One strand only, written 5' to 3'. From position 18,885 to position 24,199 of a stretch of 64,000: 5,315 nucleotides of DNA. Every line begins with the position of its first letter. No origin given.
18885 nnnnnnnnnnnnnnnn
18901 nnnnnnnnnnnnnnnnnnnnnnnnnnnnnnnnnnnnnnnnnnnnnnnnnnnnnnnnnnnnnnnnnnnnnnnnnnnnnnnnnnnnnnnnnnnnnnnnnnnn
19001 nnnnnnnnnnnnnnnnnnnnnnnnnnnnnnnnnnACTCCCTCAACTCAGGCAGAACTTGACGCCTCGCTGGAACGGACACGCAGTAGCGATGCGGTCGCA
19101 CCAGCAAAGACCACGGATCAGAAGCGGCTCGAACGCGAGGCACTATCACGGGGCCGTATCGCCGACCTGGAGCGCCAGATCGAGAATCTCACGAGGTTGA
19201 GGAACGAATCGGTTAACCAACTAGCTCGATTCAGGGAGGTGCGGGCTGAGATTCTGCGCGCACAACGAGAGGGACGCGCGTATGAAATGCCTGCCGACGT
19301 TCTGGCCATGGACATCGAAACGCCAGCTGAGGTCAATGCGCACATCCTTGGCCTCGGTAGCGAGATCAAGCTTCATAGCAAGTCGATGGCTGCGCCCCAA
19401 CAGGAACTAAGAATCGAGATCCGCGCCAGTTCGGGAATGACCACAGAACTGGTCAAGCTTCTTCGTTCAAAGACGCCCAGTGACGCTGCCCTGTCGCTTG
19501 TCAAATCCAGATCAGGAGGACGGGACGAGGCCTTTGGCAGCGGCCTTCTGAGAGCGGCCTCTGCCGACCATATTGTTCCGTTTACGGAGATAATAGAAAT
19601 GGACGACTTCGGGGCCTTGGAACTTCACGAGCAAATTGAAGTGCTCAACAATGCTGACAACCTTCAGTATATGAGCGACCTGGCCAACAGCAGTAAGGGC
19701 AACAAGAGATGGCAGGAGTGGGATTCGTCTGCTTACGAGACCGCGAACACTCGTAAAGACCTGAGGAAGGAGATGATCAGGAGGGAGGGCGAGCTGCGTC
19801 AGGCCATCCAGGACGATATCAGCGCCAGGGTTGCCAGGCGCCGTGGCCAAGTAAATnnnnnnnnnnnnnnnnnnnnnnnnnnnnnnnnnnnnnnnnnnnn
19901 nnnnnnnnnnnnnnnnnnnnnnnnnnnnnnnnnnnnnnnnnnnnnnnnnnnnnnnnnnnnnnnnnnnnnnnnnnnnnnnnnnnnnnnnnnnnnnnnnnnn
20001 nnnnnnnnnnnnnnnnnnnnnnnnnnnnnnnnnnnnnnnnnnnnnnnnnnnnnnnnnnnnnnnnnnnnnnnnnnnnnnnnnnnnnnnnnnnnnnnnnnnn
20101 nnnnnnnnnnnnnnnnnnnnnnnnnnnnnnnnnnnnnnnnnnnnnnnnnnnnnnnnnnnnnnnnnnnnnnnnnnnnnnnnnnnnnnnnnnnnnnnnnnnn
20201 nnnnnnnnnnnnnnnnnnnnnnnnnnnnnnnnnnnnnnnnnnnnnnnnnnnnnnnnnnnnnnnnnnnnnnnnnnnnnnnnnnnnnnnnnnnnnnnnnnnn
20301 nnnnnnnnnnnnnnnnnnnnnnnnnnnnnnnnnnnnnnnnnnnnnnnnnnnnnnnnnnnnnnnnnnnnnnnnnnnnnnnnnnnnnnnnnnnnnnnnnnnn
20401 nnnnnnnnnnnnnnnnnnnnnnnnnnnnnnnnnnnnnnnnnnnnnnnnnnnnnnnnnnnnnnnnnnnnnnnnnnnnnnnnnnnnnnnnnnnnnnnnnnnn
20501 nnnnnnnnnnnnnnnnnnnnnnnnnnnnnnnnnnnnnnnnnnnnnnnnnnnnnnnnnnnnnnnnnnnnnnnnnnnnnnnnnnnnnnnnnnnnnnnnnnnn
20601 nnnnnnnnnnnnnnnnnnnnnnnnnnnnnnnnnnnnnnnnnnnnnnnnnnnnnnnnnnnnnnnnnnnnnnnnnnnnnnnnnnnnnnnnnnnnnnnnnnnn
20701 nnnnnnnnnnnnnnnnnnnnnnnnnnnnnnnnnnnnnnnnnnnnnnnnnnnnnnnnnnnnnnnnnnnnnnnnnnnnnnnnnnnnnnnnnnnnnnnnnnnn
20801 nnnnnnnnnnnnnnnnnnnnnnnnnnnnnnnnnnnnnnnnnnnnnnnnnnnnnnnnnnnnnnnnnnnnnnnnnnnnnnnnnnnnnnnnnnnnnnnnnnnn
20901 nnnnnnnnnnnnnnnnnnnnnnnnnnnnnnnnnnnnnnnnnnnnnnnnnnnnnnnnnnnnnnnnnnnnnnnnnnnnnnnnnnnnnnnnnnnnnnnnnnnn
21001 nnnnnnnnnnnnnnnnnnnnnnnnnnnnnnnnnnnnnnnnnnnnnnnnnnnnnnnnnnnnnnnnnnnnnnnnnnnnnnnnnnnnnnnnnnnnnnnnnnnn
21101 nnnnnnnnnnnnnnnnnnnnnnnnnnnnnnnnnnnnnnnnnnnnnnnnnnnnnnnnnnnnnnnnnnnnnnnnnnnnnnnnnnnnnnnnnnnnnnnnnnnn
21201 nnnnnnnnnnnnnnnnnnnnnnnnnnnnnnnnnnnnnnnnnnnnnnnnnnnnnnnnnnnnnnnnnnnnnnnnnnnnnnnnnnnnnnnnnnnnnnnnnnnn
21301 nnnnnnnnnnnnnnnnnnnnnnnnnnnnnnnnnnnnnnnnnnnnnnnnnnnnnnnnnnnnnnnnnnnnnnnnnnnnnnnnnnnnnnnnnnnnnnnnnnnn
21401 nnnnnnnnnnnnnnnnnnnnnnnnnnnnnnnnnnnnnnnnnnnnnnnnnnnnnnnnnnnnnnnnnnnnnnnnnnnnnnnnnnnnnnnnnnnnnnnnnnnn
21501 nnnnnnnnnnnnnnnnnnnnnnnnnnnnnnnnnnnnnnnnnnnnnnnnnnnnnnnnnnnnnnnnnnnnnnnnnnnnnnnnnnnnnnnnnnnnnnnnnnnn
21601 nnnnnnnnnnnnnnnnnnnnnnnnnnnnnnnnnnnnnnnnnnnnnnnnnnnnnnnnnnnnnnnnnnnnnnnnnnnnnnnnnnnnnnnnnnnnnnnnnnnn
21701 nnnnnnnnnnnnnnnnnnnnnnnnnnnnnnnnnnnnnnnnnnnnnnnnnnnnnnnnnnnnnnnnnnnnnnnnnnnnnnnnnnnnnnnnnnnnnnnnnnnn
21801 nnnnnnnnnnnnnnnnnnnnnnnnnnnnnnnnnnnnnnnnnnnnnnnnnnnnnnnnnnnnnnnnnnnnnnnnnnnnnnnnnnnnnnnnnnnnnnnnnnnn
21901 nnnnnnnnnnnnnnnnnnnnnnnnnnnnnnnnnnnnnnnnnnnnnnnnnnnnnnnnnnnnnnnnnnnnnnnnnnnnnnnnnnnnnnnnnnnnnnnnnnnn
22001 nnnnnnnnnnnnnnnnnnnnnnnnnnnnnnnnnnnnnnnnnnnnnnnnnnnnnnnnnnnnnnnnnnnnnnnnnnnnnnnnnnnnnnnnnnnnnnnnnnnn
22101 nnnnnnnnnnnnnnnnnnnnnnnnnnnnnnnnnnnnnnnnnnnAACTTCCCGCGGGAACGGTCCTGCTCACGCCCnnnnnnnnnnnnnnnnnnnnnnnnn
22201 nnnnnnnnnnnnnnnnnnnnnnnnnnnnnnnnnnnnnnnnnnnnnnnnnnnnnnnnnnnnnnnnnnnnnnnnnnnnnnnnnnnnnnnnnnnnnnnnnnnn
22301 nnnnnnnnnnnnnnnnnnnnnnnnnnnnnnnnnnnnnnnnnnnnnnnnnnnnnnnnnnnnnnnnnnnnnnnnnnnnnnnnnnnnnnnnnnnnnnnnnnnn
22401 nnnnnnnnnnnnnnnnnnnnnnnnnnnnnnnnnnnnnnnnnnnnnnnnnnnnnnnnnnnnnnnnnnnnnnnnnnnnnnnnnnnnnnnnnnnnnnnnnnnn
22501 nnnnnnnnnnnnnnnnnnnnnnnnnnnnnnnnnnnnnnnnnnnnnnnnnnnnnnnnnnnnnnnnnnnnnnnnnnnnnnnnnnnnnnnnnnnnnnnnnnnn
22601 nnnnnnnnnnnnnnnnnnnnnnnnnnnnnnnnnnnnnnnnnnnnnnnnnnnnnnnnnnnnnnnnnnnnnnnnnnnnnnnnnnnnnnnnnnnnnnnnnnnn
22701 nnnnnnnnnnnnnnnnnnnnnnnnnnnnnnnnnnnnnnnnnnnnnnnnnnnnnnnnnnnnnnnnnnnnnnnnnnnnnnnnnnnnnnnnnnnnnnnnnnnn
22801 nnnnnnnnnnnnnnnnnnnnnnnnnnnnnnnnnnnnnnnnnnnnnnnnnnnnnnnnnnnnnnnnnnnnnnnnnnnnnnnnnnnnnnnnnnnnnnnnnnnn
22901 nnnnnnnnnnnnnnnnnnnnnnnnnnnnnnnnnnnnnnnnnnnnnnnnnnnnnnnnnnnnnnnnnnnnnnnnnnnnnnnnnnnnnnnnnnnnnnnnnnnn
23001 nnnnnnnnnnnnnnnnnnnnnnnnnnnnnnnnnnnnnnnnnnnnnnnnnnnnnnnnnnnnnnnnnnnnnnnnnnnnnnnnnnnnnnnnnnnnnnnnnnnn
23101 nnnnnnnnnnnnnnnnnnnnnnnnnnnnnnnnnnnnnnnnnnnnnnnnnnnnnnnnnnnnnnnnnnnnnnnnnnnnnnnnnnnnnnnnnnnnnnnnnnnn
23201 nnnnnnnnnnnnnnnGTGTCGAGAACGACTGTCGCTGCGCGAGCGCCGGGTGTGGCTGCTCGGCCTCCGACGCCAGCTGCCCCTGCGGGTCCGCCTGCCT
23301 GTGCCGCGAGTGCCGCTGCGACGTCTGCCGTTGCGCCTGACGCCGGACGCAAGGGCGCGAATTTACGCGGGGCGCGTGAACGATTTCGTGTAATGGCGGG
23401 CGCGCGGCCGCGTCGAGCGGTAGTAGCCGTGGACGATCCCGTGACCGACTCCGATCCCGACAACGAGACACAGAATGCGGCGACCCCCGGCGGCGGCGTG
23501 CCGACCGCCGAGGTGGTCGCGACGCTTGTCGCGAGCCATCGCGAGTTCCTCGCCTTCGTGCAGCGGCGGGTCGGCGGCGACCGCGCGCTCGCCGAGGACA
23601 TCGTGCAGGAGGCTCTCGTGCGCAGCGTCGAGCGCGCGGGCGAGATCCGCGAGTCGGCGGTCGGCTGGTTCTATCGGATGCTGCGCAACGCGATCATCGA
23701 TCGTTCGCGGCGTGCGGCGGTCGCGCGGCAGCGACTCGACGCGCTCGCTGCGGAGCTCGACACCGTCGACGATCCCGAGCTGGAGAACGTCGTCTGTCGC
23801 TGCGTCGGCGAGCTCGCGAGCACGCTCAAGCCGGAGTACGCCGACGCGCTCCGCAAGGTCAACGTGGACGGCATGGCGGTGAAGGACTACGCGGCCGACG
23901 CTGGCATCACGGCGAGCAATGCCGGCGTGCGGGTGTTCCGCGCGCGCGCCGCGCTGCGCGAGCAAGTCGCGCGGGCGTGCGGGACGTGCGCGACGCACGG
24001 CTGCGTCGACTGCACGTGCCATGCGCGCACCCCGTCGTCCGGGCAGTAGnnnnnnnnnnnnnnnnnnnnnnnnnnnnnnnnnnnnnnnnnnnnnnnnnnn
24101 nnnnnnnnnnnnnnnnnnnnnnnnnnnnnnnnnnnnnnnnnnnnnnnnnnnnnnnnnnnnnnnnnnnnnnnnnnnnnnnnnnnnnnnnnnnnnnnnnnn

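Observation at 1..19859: Near-complete extracellular contractile injection system (eCIS/phage-tail-like) operon with P2-like internal organisation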

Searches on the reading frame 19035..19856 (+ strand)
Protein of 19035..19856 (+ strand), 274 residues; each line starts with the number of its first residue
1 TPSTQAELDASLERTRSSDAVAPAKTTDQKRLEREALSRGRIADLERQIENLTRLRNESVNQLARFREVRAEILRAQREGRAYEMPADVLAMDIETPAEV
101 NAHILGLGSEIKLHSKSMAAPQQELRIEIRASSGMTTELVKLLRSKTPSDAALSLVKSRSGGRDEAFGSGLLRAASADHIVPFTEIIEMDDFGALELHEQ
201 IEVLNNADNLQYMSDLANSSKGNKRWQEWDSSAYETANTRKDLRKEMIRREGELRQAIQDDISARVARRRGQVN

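Call 67: predict_structure(alignment_id=A1)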
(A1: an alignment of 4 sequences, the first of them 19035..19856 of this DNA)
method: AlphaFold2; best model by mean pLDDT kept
length: 274 residues; sequences in the alignment: 4
mean_pLDDT: 70.1   pTM: 0.43
mean pLDDT of the five models: 70.1, 65.0, 64.7, 62.4, 56.8
residues with pLDDT >= 90: 31; 70-90: 115; 50-70: 84; < 50: 44
segments of 3 or more residues with pLDDT < 50: 1-5, 7-21, 161-175, 214-221
pLDDT, mean of each block of 10 residues (from residue 1): 46 44 56 68 81 88 91 91 86 86 88 79 68 57 60 63 38 52 78 82 79 48 60 59 75 89 87 59
secondary structure, 60 per line:
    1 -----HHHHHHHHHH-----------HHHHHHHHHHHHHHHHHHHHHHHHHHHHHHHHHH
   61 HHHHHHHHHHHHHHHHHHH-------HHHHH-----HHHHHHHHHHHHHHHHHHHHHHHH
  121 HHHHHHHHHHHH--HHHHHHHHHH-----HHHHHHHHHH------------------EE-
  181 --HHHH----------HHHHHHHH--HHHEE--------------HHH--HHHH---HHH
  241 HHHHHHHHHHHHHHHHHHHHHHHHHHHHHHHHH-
elements in order: H6-15 H27-79 H87-91 H97-132 H135-144 H150-159 H183-186 H197-204 H231-234 H238-273

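Call 70: fold_search(model_id=the predicted structure, library=pdb)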
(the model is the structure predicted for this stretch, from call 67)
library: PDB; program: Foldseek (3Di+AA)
matches with E <= 10: 339; with E <= 0.001: 0
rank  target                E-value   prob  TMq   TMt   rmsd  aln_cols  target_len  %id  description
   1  3na7                  2.6e-01  0.75  0.22  0.25   9.6       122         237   16  2.2 Angstrom Structure of the HP0958 Protein from Helicobacter pylori CCUG 17874 (released 2010-09-22)
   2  5nen_B                2.8e-01  0.72  0.25  0.30  19.1       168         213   17  Crystal structure of the soluble domain of LipC, a membrane fusion protein of a type I secretion system (released 2017-11-22)
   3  9rn6_A                6.0e-01  0.35  0.27  0.33  22.2       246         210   13  Crystal structure of a protein mimic of SARS-CoV-2 spike's HR1 domain in complex with two nanobodies bound to differen (released 2026-01-21)
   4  8t13_A                6.7e-01  0.21  0.13  0.13  13.0       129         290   18  Cryo-EM structure of DENV2 NS5 in complex with human STAT2 with the N-terminal domain of STAT2 disordered (released 2024-01-17)
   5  7o3x_A                7.9e-01  0.84  0.34  0.42  15.2       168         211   11  Structural basis for VIPP1 oligomerization and maintenance of thylakoid membrane integrity (released 2021-06-30)
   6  6z6o_C                8.4e-01  0.95  0.30  0.16   5.8       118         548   14  HDAC-TC (released 2021-02-17)
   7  6z6f_C                8.9e-01  0.92  0.30  0.16   5.8       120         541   13  HDAC-PC (released 2021-02-17)
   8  8qbr                  9.4e-01  0.23  0.28  0.33  30.9       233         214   13  Cryo-EM structure of Vipp1 helical filament with lattice 1 (Vipp1_L1) (released 2024-09-18)
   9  3ajw                  9.9e-01  0.21  0.17  0.31  14.7       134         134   14  Structure of FliJ, a soluble component of flagellar type III export apparatus (released 2011-02-02)
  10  5sxk_B                1.1e+00  0.80  0.29  0.30  15.7       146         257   12  Crystal Structure of PI3Kalpha in complex with fragment 18 (released 2017-02-15)
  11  7o3w_A                1.1e+00  0.77  0.34  0.42  15.4       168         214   11  Structural basis for VIPP1 oligomerization and maintenance of thylakoid membrane integrity (released 2021-06-30)
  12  8qbs                  1.1e+00  0.60  0.35  0.46  22.2       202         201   10  Cryo-EM structure of Vipp1-F197K/L200K helical filament with lattice 1 (Vipp1-F197K/L200K_L1) (released 2024-09-11)
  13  9qgy_G                1.3e+00  0.63  0.22  0.19   5.6        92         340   17  Structure of the YbjP lipoprotein bound to the MacAB-TolC tripartite efflux pump (released 2026-03-25)
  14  6zvr_DB               1.3e+00  0.25  0.25  0.36  16.9       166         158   13  C11 symmetry: Bacterial Vipp1 and PspA are members of the ancient ESCRT-III membrane-remodeling superfamily. (released 2021-08-04)
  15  8i7o_B8               1.3e+00  0.15  0.16  0.23  19.1       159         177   12  In situ structure of axonemal doublet microtubules in mouse sperm with 16-nm repeat (released 2023-10-11)
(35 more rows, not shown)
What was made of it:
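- The AF2 model is mostly coiled coil and Foldseek found nothing (calls 67, 70).
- Tried and rejected: The AF2 model of aa 851-1124 is mostly coiled coil, and Foldseek against the PDB gave nothing (calls 67, 70).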

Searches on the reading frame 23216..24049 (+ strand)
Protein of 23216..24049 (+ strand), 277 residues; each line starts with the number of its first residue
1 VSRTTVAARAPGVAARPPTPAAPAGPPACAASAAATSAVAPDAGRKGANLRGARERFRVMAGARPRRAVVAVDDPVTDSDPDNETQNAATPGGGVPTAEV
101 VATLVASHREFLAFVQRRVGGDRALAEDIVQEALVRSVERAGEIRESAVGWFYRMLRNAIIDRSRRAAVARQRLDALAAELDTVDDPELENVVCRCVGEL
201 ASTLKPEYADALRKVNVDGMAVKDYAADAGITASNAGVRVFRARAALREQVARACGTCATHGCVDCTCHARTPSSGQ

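Call 11: search_protein_families(library=pfam, proteins=[window:23216-24049:+], max_evalue=0.001)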
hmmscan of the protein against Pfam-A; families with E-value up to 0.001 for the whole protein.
window:23216-24049:+ (277 aa): 2 families
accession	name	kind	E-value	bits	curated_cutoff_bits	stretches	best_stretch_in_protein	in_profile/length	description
PF04542.20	Sigma70_r2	-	4.5e-11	42.8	24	1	104-167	1-68/71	Sigma-70 region 2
PF08281.18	Sigma70_r4_2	-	0.00015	21.8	25.7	1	195-247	2-54/54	Sigma-70, region 4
